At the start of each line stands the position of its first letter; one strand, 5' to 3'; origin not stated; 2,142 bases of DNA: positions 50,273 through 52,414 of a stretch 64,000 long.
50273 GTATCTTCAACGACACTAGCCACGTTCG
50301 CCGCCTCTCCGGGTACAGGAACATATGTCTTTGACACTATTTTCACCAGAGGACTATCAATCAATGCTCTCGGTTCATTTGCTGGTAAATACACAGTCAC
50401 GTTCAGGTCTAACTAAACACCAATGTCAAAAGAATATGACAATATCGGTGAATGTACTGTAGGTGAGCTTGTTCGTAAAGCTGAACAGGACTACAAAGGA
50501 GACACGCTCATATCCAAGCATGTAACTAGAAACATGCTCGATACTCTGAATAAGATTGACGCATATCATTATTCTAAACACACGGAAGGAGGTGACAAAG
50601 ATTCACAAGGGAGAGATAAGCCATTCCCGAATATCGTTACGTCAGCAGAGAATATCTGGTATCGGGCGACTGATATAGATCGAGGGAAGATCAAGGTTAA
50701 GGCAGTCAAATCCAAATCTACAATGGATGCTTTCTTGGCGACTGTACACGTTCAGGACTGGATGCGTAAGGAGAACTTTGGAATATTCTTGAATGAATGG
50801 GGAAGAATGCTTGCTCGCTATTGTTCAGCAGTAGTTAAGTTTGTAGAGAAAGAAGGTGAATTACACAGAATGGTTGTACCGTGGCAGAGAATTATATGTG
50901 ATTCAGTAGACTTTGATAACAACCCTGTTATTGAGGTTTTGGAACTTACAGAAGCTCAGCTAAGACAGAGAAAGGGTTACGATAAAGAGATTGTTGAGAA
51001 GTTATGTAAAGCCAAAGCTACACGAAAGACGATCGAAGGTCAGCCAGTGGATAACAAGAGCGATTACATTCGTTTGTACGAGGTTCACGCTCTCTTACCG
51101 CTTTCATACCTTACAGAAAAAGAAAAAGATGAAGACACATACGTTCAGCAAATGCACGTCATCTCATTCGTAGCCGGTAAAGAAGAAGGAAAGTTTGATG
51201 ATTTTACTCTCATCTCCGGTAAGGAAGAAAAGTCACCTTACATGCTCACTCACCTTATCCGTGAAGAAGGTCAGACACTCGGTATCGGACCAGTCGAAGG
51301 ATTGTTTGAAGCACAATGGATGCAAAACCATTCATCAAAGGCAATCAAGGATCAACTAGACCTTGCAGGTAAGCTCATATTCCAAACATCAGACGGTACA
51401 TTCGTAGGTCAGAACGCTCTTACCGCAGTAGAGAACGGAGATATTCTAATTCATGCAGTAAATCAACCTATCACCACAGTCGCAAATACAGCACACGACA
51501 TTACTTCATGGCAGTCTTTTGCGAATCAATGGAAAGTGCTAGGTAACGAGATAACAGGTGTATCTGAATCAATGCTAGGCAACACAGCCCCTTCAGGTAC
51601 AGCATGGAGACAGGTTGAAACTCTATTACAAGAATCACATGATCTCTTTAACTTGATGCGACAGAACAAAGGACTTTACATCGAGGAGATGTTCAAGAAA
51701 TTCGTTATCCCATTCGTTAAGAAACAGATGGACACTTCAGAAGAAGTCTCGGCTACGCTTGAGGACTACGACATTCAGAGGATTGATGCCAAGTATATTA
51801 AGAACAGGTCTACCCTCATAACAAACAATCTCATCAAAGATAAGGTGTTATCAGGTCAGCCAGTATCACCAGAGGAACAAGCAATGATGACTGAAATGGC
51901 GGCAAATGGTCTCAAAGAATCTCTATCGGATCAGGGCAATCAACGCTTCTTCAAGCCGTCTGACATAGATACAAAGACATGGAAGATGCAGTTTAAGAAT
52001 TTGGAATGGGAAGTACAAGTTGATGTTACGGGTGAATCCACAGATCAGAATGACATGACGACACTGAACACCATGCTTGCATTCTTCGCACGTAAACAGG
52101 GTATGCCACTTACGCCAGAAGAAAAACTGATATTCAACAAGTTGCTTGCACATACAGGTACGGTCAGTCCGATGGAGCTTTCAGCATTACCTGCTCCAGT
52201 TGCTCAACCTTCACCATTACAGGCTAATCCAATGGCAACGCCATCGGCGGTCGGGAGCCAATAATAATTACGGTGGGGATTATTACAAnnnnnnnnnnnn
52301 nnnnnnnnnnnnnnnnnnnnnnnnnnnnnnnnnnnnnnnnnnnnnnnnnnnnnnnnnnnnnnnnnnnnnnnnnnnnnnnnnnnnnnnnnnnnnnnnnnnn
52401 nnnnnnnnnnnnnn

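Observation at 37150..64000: ~27-kb lambdoid-style phage region adjacent to core genes, with no integrase or tRNA att site in the window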

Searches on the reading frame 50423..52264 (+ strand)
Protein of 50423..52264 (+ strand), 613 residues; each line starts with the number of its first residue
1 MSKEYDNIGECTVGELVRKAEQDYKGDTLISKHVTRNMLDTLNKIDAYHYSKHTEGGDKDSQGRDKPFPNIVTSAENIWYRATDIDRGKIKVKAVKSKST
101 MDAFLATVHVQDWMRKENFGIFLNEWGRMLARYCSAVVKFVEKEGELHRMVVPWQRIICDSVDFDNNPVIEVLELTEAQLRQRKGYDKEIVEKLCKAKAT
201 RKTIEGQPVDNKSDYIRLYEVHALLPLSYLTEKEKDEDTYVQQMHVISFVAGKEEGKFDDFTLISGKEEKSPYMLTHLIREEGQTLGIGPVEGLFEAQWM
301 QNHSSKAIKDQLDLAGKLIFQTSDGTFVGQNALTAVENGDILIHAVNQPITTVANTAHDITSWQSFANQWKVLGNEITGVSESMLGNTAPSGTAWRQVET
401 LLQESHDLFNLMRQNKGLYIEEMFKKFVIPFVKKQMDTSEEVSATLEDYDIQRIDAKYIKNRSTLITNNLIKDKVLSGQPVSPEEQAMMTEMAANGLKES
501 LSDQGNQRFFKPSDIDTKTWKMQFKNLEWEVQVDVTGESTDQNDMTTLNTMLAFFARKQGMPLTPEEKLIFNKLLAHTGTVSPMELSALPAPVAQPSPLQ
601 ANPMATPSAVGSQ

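Call 6: search_protein_families(library=pfam, proteins=[window:50423-52264:+], max_evalue=0.01)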
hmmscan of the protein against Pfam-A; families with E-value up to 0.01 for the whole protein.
window:50423-52264:+ (613 aa): 0 families

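Call 9: search_protein_families(library=phrogs, proteins=[window:50423-52264:+], max_evalue=0.001)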
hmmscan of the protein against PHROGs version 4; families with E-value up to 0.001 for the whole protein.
window:50423-52264:+ (613 aa): 0 families

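Call 32: search_dna_similar(query=window:50423-52264:+, collection=phages, mode=protein, max_rows=15)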
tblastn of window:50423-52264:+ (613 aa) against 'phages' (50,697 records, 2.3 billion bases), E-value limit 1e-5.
No match.

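Call 40: find_homologous_proteins(query=window:50423-52264:+, max_evalue=1e-10)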
Query window:50423-52264:+ (613 aa): 2191 proteins with E <= 1e-10 among 8000 candidates; the best 120 are listed.
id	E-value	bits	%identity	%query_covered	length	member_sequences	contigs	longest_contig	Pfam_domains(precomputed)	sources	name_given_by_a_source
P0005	0.0e+0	1394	100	100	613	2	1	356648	-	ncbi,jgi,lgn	ncbi:MAG: hypothetical protein WC648_01205 [Candidatus Paceibacterota bacterium]|jgi:hypothetical pr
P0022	0.0e+0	1022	75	97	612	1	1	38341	-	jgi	jgi:hypothetical protein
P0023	1.1e-288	977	71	97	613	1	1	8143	-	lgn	-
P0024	2.2e-280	949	70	98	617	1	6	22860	-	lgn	-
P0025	1.8e-277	940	69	99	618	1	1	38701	-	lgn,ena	-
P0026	4.4e-276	935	69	95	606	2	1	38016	-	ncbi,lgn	-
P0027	1.8e-275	933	68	99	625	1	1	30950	-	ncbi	-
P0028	3.9e-275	932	68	97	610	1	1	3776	-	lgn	-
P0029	1.4e-267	907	66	96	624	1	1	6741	-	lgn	-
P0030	6.4e-262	888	65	98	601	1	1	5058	-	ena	-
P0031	1.1e-259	881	65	97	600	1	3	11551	-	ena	-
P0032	7.2e-253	859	64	98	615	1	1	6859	-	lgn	-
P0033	4.0e-252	856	65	97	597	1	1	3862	-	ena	-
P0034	1.1e-248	845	63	99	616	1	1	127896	-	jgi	jgi:hypothetical protein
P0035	1.3e-248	845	64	98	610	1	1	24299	-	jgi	jgi:hypothetical protein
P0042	4.6e-245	833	62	98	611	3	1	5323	-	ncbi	-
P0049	3.0e-239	814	60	97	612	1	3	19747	-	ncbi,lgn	-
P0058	1.5e-235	801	61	95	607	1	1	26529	-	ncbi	-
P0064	1.6e-233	795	60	95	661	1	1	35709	-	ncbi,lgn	-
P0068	1.5e-232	792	60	96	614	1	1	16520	-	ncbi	-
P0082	5.7e-230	783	59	97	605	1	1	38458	-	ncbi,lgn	-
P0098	2.8e-228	777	59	98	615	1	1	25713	-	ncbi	-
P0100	4.3e-228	777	60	94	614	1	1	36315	-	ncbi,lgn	-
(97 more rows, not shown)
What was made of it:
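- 50423..52264 (+): Portal protein. More than 2,191 homologs (call 40).
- Their longest contigs cluster at 36-39 kb (call 40).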

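Call 42: find_encoding_contigs(protein=P0034, flank=10000, max_places=3)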
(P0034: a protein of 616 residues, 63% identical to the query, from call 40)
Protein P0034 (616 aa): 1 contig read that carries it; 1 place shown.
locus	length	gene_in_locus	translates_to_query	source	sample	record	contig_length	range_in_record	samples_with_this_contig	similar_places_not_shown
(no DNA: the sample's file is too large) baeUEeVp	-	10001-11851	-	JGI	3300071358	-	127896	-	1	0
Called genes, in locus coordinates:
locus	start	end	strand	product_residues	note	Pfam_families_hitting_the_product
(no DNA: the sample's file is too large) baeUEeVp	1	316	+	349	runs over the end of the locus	-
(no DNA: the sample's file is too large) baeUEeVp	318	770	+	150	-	PF24608:PDDEXK_15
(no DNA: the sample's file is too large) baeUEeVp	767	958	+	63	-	-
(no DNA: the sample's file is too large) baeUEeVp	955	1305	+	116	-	-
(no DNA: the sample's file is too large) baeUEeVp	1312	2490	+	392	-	PF01139:RtcB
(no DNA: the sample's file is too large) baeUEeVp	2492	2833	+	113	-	-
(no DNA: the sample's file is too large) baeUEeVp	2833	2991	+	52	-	-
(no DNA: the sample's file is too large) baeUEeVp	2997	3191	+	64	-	-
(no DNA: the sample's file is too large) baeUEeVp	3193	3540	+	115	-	-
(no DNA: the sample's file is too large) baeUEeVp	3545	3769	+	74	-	-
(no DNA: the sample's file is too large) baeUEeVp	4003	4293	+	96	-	-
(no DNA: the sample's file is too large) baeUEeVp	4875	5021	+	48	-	-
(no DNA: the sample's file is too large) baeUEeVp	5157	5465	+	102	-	PF24729:Acb2_Tad1_hairpin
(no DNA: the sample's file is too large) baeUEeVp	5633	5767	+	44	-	-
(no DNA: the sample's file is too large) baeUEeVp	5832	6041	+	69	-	-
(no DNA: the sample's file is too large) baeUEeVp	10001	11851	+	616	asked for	-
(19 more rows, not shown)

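Call 55: search_solved_structures(query=window:50423-52264:+, max_evalue=1)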
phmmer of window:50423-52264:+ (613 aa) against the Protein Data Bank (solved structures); distinct sequences matched with E-value up to 1: 0.

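Call 60: list_cluster_members(proteins=[P0026, P0027, P0042, P0049, P0058, P0064, P0068, P0082, P0100, P0098])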
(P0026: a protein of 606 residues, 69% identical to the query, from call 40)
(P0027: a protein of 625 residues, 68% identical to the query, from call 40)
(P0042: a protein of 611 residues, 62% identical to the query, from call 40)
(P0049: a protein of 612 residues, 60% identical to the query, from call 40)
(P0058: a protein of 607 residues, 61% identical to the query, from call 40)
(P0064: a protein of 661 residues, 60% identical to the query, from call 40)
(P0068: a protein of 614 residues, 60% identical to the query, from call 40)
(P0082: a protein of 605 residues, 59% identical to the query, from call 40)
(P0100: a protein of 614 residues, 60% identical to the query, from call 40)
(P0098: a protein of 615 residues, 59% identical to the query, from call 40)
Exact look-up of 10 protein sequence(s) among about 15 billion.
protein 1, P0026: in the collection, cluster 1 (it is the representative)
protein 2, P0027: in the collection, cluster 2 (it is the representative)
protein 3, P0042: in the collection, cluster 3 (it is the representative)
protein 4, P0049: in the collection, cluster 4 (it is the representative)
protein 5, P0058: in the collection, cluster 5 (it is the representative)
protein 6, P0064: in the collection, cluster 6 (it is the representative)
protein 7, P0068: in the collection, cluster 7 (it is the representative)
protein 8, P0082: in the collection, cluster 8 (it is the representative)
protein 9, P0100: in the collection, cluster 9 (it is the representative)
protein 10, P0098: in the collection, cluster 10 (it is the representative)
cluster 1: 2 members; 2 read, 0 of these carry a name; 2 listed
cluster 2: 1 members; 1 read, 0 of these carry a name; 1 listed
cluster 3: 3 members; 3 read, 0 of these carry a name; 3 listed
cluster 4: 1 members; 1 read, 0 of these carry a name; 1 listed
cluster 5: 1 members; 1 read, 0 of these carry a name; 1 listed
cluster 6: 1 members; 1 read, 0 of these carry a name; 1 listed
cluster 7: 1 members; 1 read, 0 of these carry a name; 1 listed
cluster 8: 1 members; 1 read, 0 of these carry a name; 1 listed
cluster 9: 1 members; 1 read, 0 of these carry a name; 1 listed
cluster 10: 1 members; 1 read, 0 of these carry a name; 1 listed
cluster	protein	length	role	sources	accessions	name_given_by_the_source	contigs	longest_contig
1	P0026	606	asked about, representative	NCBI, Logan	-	-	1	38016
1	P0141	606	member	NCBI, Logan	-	-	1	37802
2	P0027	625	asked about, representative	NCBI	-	-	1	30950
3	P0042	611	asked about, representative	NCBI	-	-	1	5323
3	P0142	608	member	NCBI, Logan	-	-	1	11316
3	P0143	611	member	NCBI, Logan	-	-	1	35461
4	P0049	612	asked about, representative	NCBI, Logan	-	-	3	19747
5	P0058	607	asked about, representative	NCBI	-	-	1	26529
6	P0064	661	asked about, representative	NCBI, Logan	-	-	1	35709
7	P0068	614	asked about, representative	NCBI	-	-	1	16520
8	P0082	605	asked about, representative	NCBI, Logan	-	-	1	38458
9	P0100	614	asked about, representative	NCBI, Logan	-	-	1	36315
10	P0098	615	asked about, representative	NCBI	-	-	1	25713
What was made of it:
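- Tried and rejected: None was returned (call 60).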

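Call 70: predict_structure(alignment_id=A1)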
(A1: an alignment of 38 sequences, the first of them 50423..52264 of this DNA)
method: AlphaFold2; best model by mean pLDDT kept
length: 613 residues; sequences in the alignment: 38
mean_pLDDT: 65.6   pTM: 0.58
mean pLDDT of the five models: 65.6, 64.6, 63.8, 62.6, 58.0
residues with pLDDT >= 90: 39; 70-90: 248; 50-70: 175; < 50: 151
segments of 3 or more residues with pLDDT < 50: 1-9, 53-57, 314-324, 329-331, 334-364, 373-375, 379-402, 506-517, 538-540, 581-613
pLDDT, mean of each block of 10 residues (from residue 1): 39 79 67 65 76 51 52 74 78 67 71 84 90 91 88 89 86 87 86 77 52 75 88 85 88 69 88 89 76 67 56 49 48 46 42 38 48 48 40 38 60 86 89 69 53 57 74 76 76 72 51 46 62 59 54 68 70 55 40 35 34 28
secondary structure, 60 per line:
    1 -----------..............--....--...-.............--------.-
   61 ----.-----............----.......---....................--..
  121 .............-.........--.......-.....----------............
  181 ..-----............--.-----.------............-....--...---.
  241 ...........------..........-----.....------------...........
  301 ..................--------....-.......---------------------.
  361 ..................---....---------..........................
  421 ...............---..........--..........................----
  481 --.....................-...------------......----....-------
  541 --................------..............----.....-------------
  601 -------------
elements in order: H12-25 E28-31 E34-36 H38-50 H71-82 E90-93 H97-116 H119-133 E135-143 E146-152 E169-176 H177-182 H188-199 E215-226 H228-231 E240-251 E258-267 E273-277 H290-318 H327-330 H332-338 H360-378 H382-385 H395-435 H439-448 H451-476 H483-503 H520-525 E530-533 H543-558 H565-578 H583-587
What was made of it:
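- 50423..52264 (+): AF2 model with pLDDT 65.6 (call 70).
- On Podovirus-type virion (SU10/T7-like connector): The model has moderate confidence (pLDDT 65.6, call 70).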

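Call 72: fold_search(model_id=the predicted structure, library=pdb)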
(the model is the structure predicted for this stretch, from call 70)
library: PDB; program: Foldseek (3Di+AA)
matches with E <= 10: 479; with E <= 0.001: 105
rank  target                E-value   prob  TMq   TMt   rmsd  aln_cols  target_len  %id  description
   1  7z44                  2.0e-11  1.00  0.36  0.36  29.1       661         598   11  Portal of bacteriophage SU10 (released 2022-08-10)
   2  9zdw_PA               1.5e-10  1.00  0.35  0.34  30.1       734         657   13  Pseudomonas phage DEV delta-gp53 mutant neck and tail (portal, head-to-tail and tail tube proteins) (released 2026-01-21)
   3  9vyf_R                2.6e-10  1.00  0.40  0.44  14.4       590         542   12  Cyanopodophage Pan3 portal complex (released 2025-11-26)
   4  9jyz_j                7.2e-10  1.00  0.34  0.39  18.6       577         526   14  portal-tail complex of mature T7 (released 2024-12-11)
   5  7z4a_J                1.7e-09  1.00  0.36  0.38  28.9       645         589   10  Bacteriophage SU10 tail and bottom part of the capsid (C1) (released 2022-08-17)
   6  9vyf_K                2.1e-09  1.00  0.38  0.42  22.6       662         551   12  Cyanopodophage Pan3 portal complex (released 2025-11-26)
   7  9vyf_M                2.2e-09  1.00  0.38  0.43  22.7       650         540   12  Cyanopodophage Pan3 portal complex (released 2025-11-26)
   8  9efk_A                3.3e-09  1.00  0.40  0.46  15.9       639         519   13  Cryo-EM structure of the portal-tail complex of LME-1 phage (released 2025-04-16)
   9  7z4f_J                3.4e-09  1.00  0.37  0.38  26.7       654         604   11  Tail of phage SU10 genome release intermediate (released 2022-08-17)
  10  9vyf_J                3.6e-09  1.00  0.39  0.43  22.1       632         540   11  Cyanopodophage Pan3 portal complex (released 2025-11-26)
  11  9vyf_L                5.3e-09  1.00  0.39  0.43  14.5       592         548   13  Cyanopodophage Pan3 portal complex (released 2025-11-26)
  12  9vyf_H                5.6e-09  1.00  0.38  0.42  14.6       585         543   13  Cyanopodophage Pan3 portal complex (released 2025-11-26)
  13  7y1c_A                7.0e-09  1.00  0.35  0.41  21.5       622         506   12  CryoEM structure of Klebsiella phage Kp9 tail complex applied with C6 symmetry (released 2023-06-14)
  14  9vyf_Q                7.8e-09  1.00  0.38  0.42  22.7       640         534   13  Cyanopodophage Pan3 portal complex (released 2025-11-26)
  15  9lbz_B                7.8e-09  1.00  0.40  0.38  26.6       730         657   13  unique-vertex of mature phage N4 (released 2025-04-16)
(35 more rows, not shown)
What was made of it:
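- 50423..52264 (+): Foldseek top hits are the portals of SU10, DEV/N4, Pan3 and T7, E 2e-11 and above (call 72).
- On Podovirus-type virion (SU10/T7-like connector): The top 50 PDB matches are all phage portal or portal-tail assemblies, led by the podophages SU10, DEV/N4, Pan3 and T7 (call 72).
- Closest known: Podophages with solved connector structures: Escherichia phage SU10. Same: Portal fold (Foldseek E 2e-11 to 1e-8, call 72).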
